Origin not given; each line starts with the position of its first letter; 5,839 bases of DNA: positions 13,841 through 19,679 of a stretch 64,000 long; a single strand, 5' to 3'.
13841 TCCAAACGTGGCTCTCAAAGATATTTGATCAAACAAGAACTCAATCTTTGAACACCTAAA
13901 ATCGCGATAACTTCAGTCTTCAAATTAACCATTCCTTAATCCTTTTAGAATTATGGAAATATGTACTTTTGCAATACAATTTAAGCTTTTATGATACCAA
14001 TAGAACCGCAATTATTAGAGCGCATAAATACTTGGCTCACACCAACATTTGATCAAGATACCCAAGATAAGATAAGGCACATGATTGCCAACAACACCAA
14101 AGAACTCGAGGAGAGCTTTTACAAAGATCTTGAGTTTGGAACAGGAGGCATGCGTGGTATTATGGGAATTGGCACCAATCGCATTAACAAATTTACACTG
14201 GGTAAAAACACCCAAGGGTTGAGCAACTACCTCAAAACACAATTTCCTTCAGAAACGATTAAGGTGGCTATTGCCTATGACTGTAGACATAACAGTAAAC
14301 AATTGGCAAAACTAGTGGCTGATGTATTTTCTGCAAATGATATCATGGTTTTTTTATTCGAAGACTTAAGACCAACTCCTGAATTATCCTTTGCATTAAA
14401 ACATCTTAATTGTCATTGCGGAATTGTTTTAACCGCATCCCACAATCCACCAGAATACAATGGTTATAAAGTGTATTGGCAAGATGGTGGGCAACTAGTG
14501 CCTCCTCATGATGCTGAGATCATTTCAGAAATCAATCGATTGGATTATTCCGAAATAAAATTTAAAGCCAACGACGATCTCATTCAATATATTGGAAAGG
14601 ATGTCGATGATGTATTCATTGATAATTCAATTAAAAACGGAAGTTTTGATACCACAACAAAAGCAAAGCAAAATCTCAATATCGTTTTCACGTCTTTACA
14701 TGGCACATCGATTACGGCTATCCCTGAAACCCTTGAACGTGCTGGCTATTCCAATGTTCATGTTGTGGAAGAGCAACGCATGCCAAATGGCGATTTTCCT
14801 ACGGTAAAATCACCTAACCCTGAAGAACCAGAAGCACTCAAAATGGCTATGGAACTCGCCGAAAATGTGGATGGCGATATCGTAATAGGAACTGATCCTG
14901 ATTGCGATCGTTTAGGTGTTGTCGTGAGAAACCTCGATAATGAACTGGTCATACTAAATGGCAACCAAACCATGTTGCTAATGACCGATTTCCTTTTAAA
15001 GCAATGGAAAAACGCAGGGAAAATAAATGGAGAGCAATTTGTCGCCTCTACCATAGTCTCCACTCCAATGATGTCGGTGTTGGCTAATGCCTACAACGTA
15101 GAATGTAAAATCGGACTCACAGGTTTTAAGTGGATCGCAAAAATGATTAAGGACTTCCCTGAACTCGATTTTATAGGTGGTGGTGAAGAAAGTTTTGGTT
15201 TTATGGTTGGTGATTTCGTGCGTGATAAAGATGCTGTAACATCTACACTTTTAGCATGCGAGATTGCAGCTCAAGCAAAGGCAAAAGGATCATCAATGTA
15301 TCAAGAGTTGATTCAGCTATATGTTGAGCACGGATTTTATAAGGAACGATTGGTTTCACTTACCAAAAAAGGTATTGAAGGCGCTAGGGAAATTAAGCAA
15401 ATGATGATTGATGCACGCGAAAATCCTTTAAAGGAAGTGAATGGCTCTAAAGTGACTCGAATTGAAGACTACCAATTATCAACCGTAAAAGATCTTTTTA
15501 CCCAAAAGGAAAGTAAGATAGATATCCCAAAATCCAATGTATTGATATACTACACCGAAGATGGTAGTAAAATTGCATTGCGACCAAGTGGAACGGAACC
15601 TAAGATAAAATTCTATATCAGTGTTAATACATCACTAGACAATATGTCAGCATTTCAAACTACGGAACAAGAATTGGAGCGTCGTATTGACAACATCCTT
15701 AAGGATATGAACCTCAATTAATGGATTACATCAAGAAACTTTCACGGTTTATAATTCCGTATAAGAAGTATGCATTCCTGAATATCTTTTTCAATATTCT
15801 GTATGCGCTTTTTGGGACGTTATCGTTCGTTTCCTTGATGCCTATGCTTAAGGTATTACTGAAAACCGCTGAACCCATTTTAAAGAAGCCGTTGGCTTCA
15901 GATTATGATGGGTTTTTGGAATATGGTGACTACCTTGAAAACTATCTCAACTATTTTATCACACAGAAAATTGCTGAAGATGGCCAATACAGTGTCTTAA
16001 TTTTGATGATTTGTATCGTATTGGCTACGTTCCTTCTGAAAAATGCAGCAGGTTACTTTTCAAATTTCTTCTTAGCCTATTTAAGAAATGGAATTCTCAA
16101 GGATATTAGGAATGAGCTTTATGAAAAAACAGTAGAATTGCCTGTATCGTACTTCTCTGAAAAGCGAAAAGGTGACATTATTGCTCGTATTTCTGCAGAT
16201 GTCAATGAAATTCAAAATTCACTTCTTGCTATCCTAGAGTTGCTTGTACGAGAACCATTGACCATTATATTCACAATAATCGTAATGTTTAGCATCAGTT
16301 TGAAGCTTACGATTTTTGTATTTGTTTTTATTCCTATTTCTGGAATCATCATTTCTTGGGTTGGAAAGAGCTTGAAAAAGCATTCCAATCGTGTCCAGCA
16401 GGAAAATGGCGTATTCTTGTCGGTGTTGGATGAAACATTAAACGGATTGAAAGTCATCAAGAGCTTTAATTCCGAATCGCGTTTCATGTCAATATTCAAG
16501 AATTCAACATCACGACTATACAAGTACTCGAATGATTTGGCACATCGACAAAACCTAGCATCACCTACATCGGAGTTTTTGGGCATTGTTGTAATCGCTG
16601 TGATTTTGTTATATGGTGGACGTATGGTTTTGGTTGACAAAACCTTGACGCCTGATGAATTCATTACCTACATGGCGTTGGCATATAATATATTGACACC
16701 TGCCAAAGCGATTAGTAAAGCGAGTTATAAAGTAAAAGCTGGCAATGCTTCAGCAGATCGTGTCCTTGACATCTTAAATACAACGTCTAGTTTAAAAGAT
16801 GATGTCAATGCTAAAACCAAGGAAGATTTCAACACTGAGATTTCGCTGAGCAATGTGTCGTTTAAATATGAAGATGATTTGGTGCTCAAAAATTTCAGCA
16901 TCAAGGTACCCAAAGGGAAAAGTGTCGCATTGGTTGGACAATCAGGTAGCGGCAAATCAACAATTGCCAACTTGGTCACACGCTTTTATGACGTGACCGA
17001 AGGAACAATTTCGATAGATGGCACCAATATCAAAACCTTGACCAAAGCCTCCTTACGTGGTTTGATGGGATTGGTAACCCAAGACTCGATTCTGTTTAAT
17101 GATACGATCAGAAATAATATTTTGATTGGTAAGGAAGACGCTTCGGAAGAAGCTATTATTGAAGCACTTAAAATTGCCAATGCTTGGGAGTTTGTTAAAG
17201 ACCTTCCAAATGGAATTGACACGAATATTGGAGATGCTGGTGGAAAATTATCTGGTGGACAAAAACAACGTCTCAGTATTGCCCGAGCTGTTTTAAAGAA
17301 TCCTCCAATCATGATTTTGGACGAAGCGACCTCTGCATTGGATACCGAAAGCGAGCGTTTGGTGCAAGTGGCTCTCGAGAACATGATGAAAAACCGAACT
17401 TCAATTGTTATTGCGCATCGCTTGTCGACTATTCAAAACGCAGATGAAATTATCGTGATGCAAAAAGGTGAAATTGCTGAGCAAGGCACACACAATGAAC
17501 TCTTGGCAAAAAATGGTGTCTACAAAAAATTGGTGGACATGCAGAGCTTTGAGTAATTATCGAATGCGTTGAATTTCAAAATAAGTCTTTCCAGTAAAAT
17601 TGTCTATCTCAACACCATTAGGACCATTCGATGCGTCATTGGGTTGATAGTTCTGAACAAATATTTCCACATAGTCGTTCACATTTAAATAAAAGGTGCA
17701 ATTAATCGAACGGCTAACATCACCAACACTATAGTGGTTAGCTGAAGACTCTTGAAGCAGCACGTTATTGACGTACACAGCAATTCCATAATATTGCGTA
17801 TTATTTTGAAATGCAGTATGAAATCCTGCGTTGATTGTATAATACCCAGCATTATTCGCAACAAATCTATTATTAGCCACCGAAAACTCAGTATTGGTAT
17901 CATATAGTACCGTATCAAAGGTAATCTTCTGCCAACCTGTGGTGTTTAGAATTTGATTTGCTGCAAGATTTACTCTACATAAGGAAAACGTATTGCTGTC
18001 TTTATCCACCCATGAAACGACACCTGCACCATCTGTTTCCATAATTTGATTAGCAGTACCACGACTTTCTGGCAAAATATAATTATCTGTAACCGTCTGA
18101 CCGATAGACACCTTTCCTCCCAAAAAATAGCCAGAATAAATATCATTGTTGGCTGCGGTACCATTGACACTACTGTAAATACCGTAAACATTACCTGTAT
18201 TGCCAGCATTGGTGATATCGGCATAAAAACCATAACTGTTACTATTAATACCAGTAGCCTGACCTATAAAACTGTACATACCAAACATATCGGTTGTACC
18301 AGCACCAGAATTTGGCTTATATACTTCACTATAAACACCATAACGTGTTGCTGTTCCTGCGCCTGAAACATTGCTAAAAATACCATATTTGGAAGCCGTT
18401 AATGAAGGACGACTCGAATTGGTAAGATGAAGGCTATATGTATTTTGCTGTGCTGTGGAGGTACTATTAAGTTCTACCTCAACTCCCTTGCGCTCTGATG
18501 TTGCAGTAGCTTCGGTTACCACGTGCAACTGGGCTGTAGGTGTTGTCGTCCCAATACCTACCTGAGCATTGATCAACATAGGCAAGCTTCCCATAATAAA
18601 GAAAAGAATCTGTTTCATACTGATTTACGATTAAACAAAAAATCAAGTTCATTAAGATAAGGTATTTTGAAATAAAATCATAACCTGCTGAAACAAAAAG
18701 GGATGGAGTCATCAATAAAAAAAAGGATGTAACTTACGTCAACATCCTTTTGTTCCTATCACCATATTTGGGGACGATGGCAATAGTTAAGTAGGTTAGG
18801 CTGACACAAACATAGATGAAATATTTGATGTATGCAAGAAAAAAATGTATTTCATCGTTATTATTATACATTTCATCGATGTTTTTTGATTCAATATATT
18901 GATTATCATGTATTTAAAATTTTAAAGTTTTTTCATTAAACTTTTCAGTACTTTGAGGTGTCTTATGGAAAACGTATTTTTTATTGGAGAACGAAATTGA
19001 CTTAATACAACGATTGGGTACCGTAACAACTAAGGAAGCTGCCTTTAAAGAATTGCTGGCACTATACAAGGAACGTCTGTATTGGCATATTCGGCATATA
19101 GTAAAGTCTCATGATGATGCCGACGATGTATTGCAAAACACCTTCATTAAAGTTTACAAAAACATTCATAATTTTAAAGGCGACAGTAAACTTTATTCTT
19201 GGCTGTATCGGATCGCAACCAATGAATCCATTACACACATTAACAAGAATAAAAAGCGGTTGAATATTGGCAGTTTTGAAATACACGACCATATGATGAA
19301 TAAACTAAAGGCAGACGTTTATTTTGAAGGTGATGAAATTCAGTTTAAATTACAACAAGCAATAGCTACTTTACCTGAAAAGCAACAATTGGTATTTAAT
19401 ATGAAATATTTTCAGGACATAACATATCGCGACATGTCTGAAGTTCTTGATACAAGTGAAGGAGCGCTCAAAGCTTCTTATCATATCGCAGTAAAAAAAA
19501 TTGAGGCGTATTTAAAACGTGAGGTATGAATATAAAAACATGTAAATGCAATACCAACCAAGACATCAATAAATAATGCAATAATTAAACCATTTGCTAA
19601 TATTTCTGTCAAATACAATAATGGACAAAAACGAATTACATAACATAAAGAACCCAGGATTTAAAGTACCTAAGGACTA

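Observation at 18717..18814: Unannotated ~85-nt sRNA candidate with a C-rich (UCCCC) loop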

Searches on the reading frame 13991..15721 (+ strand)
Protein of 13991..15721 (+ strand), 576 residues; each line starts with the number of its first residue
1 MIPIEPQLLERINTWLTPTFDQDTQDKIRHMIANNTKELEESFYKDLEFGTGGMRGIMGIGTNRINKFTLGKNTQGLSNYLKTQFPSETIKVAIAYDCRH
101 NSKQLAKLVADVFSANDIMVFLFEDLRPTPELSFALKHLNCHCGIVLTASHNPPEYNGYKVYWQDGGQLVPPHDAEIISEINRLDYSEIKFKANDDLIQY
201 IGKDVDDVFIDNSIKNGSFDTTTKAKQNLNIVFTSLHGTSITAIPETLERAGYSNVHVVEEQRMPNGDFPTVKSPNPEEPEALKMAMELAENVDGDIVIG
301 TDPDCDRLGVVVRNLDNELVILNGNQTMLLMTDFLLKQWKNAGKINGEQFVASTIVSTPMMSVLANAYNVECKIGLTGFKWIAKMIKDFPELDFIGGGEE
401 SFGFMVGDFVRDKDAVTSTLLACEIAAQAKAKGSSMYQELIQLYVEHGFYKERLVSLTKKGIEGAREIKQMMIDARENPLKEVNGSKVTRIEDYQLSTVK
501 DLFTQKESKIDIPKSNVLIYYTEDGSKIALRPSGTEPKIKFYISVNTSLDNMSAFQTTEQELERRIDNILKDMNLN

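Call 8: search_protein_families(library=pfam, proteins=[window:13991-15721:+])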
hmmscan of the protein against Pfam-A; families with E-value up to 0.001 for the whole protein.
window:13991-15721:+ (576 aa): 4 families
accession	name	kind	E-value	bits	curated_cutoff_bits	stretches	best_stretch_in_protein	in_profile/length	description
PF02878.22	PGM_PMM_I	-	6.8e-43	146.1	22.5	1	48-185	3-135/138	Phosphoglucomutase/phosphomannomutase, alpha/beta/alpha domain I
PF02879.22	PGM_PMM_II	-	5e-25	88.5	29.3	1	219-311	11-99/103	Phosphoglucomutase/phosphomannomutase, alpha/beta/alpha domain II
PF02880.22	PGM_PMM_III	-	8.7e-19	68.2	20.7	1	323-444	1-115/115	Phosphoglucomutase/phosphomannomutase, alpha/beta/alpha domain III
PF00408.26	PGM_PMM_IV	-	0.00017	22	23.1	1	505-543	21-50/68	Phosphoglucomutase/phosphomannomutase, C-terminal domain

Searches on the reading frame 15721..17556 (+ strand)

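Call 8: search_protein_families(library=pfam, proteins=[window:15721-17556:+])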
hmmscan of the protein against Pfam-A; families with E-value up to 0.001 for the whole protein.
window:15721-17556:+ (611 aa): 5 families
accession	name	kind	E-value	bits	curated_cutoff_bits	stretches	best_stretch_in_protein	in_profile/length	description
PF00664.28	ABC_membrane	-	6.1e-43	147.9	28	1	79-321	24-267/274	ABC transporter transmembrane region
PF00005.33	ABC_tran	-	1.5e-32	113.5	25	1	389-538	1-137/137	ABC transporter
PF02463.25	SMC_N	-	8.4e-09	35.6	40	1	472-582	135-213/220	RecF/RecN/SMC N terminal domain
PF06414.18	Zeta_toxin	-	3.6e-06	27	22.3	1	399-440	16-57/199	Zeta toxin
PF03193.22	RsgA_GTPase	-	0.00073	19.8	30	0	364-432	72-139/174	RsgA GTPase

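Call 78: search_protein_families(library=ncbifam, proteins=[window:15721-17556:+], max_evalue=0.001)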
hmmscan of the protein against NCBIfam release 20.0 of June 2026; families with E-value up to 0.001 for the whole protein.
window:15721-17556:+ (611 aa): 188 families (the best 25 are shown)
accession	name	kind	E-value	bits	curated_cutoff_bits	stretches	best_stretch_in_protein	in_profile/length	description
TIGR02203.1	MsbA_lipidA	equivalog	2.5e-152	508.3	602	1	71-609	32-570/572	lipid A export permease/ATP-binding protein MsbA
NF008381.0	PRK11176.1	equivalog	1.6e-129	433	867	1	89-608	60-579/582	lipid A ABC transporter ATP-binding protein/permease MsbA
TIGR02204.1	MsbA_rel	hypoth_equivalog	5.2e-127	424.9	780.4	1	94-608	61-575/576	ABC transporter, permease/ATP-binding protein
NF045513.1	HepA_fam_ABC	equivalog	5.3e-124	414.9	725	1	13-608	31-609/610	heterocyst formation ABC transporter subunit HepA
NF052233.1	CphA_assoc_ABC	equivalog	6.5e-123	411.6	880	1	89-608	225-743/766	cyanophycin metabolism-associated ABC transporter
TIGR00958.1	3a01208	subfamily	4.2e-112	375.7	874.6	1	92-605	203-711/711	antigen peptide transporter 2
TIGR01846.1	type_I_sec_HlyB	subfamily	2.8e-110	369.7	725.55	1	93-609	178-693/694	type I secretion system permease/ATPase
NF010178.0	PRK13657.1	equivalog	4e-105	352.5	733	1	131-609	93-571/588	glucan ABC transporter ATP-binding protein/ permease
TIGR03796.1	NHLM_micro_ABC1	equivalog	4.5e-100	335.9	853.3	1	84-605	184-709/710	NHLP family bacteriocin export ABC transporter peptidase/permease/ATPase subunit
TIGR03797.1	NHLM_micro_ABC2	equivalog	9.3e-94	315.2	709.4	1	77-608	159-685/686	NHLP bacteriocin export ABC transporter permease/ATPase subunit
TIGR01193.1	bacteriocin_ABC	subfamily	2.8e-92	310.4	523.85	1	75-606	178-707/708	peptide cleavage/export ABC transporter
TIGR03375.1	type_I_sec_LssB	subfamily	8.7e-89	298.6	693.1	1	172-598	266-692/696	type I secretion system permease/ATPase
NF008364.0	PRK11160.1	equivalog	6.7e-88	295.7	630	1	125-605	91-572/575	heme ABC transporter ATP-binding protein/permease CydC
TIGR02857.1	CydD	equivalog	1.8e-84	284.6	435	1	76-580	26-529/529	thiol reductant ABC exporter subunit CydD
NF008056.1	PRK10790.1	equivalog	6.9e-84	282.4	746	1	76-609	46-576/584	SmdB family multidrug efflux ABC transporter permease/ATP-binding protein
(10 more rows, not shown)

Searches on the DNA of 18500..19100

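Call 6: search_rna_families(source=window, start=18500, end=19100, threshold=evalue, max_evalue=10)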
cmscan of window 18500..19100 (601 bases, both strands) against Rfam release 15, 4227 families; matches with E-value up to 10: 6.
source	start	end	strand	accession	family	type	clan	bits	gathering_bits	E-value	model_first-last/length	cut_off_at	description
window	18588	18667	+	RF02445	SpR14_sRNA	Gene; sRNA;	-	23.3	50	0.89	1-80/80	no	Streptococcus sRNA SpR14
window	18669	18735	+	RF02780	PutA_thermometer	Cis-reg; thermoregulator;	-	15.7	51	4.8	1-72/72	no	PutA 5' UTR thermometer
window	18508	18570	+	RF02186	ST7-OT3_4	Gene; lncRNA;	-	12.1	80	2.4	1-73/73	no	ST7 overlapping transcript 3 conserved region 4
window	18648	18697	-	RF02350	psRNA6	Gene; sRNA;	-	11.4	60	0.92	1-333/333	no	Nitrosomonas sRNA psRNA6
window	18913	18976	-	RF02350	psRNA6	Gene; sRNA;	-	10.1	60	2.4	1-333/333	no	Nitrosomonas sRNA psRNA6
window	18684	18876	+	RF01675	CrcZ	Gene; sRNA;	-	9.1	95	4.4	1-398/398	no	Pseudomonas sRNA CrcZ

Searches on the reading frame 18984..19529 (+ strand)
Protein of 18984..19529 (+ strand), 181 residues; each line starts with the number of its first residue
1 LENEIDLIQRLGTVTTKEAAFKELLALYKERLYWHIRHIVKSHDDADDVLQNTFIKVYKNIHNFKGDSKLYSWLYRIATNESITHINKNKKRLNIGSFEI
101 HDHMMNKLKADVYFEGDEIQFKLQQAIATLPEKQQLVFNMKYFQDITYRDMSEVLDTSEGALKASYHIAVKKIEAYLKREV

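Call 8: search_protein_families(library=pfam, proteins=[window:18984-19529:+])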
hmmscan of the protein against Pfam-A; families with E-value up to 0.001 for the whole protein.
window:18984-19529:+ (181 aa): 3 families
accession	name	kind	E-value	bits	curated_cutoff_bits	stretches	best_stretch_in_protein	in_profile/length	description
PF04542.20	Sigma70_r2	-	9.6e-16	57.8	24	1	27-91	4-70/71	Sigma-70 region 2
PF08281.18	Sigma70_r4_2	-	1.7e-11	44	25.7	1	122-173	3-54/54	Sigma-70, region 4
PF04545.22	Sigma70_r4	-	1.4e-05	24.9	24.1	1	126-173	1-48/50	Sigma-70, region 4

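Call 78: search_protein_families(library=ncbifam, proteins=[window:18984-19529:+], max_evalue=0.001)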
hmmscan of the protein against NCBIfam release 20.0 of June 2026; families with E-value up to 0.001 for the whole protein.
window:18984-19529:+ (181 aa): 93 families (the best 25 are shown)
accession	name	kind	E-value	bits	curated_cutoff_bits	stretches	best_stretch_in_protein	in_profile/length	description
NF008888.0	PRK11922.1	equivalog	9.1e-27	94.2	204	1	14-180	25-199/231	RNA polymerase sigma factor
NF007223.0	PRK09641.1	equivalog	2e-26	93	209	1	17-167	16-174/187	RNA polymerase sigma factor SigW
TIGR02985.1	Sig70_bacteroi1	subfamily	3.8e-26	92.2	126.4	1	20-175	2-160/162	RNA polymerase sigma-70 factor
TIGR02937.1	sigma70-ECF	superfamily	1.5e-25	89.7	42.9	1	20-176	2-164/165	sigma-70 family RNA polymerase sigma factor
TIGR02954.1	Sig70_famx3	hypoth_equivalog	4.9e-25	88.2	188.5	1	5-179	4-169/170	RNA polymerase sigma-70 factor, TIGR02954 family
NF009166.1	PRK12513.1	equivalog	3.4e-24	85.6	206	1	17-179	20-188/193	RNA polymerase sigma factor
TIGR02939.1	RpoE_Sigma70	equivalog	3.6e-23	82.6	236.15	1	5-175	8-184/190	RNA polymerase sigma factor RpoE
TIGR02948.1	SigW_bacill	equivalog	3.7e-23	82.6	243.1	1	17-168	16-175/187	RNA polymerase sigma factor SigW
TIGR02950.1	SigM_subfam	subfamily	4e-23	82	147.95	1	22-176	3-157/159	RNA polymerase sigma factor, SigM family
NF007216.0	PRK09638.1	equivalog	1.3e-22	80.4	194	1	4-179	5-176/180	RNA polymerase sigma factor SigY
NF007225.0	PRK09643.1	equivalog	8.6e-22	77.8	190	1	14-175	22-180/204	RNA polymerase sigma factor SigM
TIGR02989.1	Sig-70_gvs1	subfamily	1.8e-21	76.7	124.55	1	20-168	2-149/158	RNA polymerase sigma-70 factor, Rhodopirellula/Verrucomicrobium family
NF058625.1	sigma_PG0214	equivalog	8.1e-21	74.5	130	1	18-179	3-163/170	GFO_1088 family ECF-type sigma factor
NF006089.0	PRK08241.1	subfamily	1e-20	74.1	240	1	15-94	18-97/343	RNA polymerase subunit sigma-70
NF004113.0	PRK05602.1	equivalog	2.3e-20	73.1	208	1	7-173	35-197/211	RNA polymerase sigma factor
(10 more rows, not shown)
